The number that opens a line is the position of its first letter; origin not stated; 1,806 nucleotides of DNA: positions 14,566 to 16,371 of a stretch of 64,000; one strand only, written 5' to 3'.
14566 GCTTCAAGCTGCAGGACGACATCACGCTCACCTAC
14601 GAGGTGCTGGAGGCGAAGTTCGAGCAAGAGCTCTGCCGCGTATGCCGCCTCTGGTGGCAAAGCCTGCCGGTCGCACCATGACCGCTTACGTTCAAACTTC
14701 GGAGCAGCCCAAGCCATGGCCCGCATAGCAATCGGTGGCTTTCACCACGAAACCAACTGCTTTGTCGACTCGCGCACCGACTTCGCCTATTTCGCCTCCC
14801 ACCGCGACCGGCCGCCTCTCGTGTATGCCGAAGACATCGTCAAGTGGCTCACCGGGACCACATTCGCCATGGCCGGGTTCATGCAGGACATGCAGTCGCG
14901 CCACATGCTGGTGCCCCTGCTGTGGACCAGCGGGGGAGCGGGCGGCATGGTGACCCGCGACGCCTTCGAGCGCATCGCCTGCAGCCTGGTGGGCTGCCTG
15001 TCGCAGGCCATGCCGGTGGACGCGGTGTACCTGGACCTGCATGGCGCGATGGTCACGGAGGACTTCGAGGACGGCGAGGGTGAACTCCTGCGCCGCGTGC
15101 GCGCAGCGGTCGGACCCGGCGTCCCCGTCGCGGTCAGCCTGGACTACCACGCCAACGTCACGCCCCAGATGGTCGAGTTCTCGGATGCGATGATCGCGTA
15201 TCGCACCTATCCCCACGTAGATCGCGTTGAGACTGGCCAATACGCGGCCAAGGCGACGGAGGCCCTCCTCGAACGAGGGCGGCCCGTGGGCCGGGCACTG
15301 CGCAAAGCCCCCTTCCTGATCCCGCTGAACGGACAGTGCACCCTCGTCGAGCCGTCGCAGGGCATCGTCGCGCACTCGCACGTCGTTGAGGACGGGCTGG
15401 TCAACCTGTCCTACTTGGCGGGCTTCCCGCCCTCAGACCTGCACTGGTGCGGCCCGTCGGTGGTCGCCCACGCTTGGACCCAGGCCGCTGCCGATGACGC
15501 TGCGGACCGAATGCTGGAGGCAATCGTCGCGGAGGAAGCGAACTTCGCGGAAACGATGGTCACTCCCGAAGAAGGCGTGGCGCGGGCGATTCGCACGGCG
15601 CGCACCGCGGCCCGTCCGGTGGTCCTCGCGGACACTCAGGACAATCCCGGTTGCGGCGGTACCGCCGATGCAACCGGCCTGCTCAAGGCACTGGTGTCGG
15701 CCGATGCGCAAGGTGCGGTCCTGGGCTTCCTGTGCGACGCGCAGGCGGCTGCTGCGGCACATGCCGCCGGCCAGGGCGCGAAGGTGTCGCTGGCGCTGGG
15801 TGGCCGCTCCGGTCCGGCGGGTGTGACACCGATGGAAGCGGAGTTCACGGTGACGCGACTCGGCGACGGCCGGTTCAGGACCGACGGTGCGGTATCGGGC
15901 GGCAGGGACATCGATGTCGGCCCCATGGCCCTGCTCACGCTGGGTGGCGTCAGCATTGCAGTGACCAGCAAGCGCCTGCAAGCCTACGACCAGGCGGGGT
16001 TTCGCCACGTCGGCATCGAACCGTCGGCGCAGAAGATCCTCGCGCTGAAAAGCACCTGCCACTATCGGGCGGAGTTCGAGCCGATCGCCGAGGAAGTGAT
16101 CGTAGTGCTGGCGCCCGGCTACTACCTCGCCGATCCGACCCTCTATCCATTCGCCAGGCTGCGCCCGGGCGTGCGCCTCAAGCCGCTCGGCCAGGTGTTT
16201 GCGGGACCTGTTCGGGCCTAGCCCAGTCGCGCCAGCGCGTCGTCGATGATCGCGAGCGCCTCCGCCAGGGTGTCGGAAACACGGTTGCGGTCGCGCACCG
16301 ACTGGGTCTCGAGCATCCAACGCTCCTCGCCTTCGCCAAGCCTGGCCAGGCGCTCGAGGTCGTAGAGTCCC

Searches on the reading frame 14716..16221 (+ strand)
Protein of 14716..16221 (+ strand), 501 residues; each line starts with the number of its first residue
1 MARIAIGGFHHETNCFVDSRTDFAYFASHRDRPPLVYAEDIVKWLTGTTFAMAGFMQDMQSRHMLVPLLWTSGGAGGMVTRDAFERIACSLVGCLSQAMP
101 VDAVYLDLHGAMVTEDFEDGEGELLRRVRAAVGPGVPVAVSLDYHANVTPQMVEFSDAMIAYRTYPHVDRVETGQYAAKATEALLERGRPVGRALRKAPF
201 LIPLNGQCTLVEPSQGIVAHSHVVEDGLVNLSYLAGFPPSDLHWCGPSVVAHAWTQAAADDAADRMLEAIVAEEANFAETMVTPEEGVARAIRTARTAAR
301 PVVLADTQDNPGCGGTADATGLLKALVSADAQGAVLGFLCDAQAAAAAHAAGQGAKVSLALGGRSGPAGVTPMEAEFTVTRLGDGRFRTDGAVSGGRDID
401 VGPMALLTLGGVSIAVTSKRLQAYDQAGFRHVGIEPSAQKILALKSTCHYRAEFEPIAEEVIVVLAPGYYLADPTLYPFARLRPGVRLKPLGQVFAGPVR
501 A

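Call 8: search_protein_families(library=pfam, proteins=[window:14716-16221:+], max_evalue=0.01)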
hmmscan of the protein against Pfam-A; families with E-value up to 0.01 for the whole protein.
window:14716-16221:+ (501 aa): 2 families
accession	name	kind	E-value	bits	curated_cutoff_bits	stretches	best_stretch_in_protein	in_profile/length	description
PF07364.17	DUF1485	-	9.9e-85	284.8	22.8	1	3-292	1-290/290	Metallopeptidase family M81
PF07171.17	MlrC_C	-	2.3e-54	184.7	27.2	1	304-481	1-178/178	MlrC C-terminus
